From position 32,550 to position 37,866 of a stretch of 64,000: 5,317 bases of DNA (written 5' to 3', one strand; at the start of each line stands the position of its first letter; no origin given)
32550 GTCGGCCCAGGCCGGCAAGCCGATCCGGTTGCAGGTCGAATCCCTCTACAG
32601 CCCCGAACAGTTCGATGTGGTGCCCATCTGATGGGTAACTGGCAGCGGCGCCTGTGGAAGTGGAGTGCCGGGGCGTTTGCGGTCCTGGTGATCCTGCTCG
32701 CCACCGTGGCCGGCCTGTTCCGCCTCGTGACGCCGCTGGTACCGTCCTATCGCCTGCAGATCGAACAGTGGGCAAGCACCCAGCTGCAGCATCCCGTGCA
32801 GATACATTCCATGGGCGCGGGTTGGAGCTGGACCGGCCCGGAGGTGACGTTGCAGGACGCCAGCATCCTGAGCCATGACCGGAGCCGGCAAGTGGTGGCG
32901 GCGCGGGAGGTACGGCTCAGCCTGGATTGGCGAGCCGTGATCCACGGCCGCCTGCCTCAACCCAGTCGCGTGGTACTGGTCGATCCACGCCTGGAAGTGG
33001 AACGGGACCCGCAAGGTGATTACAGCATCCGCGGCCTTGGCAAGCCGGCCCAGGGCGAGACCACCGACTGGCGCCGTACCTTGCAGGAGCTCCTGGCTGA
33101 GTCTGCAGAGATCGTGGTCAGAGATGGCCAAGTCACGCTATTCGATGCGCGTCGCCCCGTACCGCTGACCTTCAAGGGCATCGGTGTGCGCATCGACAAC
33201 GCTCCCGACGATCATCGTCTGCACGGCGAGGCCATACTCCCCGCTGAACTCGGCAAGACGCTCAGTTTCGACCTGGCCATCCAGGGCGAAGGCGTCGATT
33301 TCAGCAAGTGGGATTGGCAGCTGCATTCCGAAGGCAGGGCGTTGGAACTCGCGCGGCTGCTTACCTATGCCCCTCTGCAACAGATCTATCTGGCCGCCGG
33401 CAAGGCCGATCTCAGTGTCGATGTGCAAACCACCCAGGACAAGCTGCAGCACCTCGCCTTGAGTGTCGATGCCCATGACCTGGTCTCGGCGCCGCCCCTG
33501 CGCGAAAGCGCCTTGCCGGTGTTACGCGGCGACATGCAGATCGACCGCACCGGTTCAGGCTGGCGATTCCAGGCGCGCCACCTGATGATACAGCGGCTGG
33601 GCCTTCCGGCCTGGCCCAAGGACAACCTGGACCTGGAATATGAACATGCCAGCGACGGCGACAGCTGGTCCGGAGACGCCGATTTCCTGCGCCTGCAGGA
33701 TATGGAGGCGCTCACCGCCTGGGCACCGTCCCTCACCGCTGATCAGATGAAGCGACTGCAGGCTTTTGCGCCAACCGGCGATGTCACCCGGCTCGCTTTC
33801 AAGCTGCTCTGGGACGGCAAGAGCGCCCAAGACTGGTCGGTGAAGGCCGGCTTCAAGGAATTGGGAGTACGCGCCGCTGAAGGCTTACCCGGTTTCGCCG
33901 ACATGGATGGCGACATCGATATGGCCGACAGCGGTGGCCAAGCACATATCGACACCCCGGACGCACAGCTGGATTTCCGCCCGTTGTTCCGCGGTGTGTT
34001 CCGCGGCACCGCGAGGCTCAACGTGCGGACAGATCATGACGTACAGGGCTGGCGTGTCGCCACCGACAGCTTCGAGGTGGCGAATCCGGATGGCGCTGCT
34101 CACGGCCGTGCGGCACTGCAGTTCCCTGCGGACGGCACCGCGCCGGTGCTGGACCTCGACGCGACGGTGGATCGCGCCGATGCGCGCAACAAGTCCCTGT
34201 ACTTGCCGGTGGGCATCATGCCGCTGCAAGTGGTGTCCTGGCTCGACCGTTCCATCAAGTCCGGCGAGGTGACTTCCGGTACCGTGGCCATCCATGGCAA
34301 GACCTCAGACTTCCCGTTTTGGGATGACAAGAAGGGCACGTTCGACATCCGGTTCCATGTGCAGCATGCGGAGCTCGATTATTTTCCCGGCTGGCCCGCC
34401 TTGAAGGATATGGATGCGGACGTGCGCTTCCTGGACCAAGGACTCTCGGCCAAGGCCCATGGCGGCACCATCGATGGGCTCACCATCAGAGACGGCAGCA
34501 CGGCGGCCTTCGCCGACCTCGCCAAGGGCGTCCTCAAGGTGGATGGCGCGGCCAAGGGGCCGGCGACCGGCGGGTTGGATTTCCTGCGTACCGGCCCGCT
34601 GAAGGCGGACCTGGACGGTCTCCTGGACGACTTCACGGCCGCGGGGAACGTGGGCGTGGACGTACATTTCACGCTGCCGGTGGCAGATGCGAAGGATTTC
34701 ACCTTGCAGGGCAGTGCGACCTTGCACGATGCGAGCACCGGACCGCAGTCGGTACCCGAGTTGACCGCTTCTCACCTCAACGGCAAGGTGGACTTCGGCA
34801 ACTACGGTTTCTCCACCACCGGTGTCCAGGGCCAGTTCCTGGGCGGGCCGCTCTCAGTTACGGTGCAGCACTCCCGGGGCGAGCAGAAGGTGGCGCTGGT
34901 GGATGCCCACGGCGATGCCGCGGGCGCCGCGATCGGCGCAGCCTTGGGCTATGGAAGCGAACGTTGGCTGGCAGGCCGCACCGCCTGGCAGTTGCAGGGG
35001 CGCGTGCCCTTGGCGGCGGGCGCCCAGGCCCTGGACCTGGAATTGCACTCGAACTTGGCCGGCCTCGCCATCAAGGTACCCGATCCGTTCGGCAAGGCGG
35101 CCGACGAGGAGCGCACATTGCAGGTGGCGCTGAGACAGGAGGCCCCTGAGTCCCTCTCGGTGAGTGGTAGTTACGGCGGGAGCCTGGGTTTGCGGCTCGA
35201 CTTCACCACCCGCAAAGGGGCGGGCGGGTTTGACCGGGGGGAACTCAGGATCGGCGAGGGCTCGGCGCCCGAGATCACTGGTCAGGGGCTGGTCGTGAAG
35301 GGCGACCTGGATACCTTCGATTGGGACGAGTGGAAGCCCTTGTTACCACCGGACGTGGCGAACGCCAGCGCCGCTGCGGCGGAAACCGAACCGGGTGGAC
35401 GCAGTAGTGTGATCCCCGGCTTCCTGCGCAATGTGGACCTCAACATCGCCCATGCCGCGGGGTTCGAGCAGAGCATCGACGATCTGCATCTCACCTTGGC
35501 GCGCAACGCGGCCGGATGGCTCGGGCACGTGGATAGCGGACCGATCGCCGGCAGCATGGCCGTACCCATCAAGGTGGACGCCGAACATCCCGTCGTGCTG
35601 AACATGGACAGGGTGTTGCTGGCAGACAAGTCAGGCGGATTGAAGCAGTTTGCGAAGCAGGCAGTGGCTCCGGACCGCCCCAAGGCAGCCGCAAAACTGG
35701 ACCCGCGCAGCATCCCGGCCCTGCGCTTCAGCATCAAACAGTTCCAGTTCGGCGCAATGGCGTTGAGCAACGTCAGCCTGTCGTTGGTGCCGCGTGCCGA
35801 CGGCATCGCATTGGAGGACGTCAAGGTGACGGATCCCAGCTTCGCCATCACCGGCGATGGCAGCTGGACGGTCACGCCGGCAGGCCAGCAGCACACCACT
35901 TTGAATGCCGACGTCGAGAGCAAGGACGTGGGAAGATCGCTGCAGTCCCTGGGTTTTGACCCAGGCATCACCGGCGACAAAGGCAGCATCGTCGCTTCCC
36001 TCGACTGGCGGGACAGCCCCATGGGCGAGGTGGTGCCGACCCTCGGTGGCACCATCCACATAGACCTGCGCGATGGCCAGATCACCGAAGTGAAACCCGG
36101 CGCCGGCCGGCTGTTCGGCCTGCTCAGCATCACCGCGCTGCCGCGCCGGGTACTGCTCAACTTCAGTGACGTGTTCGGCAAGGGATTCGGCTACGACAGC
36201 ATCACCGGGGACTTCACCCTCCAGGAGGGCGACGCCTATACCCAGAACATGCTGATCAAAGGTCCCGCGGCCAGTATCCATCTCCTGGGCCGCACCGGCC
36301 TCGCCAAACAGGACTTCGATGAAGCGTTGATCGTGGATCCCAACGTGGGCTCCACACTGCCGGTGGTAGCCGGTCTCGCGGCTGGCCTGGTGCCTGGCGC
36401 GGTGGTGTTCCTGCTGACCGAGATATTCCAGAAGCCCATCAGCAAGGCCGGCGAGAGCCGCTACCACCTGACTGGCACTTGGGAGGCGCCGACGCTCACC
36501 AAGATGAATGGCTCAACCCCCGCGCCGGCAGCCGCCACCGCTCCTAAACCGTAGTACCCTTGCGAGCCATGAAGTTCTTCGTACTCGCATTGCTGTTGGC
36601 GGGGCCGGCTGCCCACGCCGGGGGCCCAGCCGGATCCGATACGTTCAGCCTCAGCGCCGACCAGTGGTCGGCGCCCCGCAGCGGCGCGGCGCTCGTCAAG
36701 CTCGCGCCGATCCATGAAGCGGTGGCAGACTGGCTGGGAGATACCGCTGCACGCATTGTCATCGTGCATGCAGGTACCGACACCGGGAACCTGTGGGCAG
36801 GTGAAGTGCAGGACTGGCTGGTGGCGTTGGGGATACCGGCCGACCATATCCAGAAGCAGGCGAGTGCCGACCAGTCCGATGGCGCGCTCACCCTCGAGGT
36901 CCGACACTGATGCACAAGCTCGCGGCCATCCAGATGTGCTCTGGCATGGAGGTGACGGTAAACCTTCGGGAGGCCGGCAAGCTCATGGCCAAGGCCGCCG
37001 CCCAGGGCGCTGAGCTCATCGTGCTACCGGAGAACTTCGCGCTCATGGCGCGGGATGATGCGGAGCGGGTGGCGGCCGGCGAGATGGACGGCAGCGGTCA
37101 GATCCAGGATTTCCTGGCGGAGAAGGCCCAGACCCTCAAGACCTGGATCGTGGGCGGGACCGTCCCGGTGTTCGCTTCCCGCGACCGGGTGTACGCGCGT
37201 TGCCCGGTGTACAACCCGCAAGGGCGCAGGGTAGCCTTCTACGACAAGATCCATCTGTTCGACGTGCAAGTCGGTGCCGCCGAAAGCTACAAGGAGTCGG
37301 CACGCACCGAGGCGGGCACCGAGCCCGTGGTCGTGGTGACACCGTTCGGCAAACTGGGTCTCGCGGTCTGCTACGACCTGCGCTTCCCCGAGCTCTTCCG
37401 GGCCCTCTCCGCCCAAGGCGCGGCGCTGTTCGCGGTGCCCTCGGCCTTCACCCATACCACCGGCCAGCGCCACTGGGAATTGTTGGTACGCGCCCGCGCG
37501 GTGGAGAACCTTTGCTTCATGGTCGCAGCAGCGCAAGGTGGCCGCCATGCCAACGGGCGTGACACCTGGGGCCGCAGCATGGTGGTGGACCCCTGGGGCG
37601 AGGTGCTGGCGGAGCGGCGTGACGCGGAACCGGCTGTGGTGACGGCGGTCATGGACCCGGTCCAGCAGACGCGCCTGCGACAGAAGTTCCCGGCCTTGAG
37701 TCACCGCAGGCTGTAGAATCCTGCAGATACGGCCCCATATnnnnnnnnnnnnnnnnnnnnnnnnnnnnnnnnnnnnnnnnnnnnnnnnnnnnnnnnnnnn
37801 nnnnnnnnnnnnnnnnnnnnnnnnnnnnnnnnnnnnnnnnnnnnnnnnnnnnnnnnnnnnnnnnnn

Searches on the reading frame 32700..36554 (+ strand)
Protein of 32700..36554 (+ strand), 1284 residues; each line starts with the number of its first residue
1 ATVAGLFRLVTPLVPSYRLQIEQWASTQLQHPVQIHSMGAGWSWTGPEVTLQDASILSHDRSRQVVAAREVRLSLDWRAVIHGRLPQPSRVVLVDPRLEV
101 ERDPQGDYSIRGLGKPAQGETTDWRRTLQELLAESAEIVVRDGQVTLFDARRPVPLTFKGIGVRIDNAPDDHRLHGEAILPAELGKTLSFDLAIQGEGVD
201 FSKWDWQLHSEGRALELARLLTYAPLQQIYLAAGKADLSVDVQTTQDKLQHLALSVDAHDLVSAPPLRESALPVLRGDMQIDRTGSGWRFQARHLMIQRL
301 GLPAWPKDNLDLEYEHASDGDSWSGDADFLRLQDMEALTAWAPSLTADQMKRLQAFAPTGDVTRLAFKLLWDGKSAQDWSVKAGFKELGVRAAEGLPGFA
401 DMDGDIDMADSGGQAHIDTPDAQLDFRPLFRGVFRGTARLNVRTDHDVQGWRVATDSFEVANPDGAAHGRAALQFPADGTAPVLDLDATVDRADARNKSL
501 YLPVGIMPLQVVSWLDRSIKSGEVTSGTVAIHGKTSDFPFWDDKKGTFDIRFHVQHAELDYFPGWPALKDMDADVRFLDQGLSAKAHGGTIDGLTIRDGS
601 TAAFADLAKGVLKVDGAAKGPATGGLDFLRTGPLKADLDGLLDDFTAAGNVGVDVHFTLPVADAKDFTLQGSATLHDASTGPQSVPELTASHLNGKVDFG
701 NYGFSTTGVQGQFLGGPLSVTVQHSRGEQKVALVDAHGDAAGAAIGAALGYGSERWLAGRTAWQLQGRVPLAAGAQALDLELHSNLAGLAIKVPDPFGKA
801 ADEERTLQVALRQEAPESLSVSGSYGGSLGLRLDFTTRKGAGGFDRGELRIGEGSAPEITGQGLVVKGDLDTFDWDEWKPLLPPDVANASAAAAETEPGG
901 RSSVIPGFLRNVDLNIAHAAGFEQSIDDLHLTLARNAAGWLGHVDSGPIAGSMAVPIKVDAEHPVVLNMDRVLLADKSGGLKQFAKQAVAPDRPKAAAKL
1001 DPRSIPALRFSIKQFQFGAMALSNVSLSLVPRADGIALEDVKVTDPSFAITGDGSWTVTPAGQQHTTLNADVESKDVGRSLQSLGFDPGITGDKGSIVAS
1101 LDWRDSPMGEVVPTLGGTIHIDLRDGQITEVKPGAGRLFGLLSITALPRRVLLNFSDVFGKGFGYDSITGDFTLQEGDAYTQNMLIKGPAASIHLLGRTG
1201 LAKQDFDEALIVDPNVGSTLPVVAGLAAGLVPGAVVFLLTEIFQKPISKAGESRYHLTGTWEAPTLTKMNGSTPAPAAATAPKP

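Call 52: search_protein_families(library=pfam, proteins=[window:32700-36554:+], max_evalue=0.00001)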
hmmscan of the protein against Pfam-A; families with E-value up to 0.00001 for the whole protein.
window:32700-36554:+ (1284 aa): 2 families
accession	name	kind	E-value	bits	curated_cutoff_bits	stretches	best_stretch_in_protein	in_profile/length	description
PF13116.12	YhdP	-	1.1e-237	792.4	46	1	4-1265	26-1223/1224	YhdP protein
PF05359.17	DUF748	-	4.2e-11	42.1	50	1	17-255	40-267/1037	Domain of Unknown Function (DUF748)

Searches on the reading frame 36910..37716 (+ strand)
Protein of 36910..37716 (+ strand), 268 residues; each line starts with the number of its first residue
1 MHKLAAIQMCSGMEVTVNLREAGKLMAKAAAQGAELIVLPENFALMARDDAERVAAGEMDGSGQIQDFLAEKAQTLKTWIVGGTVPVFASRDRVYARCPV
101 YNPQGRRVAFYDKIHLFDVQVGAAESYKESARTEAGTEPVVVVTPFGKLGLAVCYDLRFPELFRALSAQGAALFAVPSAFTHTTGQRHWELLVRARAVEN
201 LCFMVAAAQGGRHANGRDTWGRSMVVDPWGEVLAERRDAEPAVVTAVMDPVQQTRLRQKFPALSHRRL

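Call 52: search_protein_families(library=pfam, proteins=[window:36910-37716:+], max_evalue=0.00001)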
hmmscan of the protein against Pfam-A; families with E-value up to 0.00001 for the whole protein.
window:36910-37716:+ (268 aa): 1 family
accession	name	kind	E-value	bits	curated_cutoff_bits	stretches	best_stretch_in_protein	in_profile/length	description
PF00795.27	CN_hydrolase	-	6.8e-53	180.1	23.2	1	3-252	1-250/256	Carbon-nitrogen hydrolase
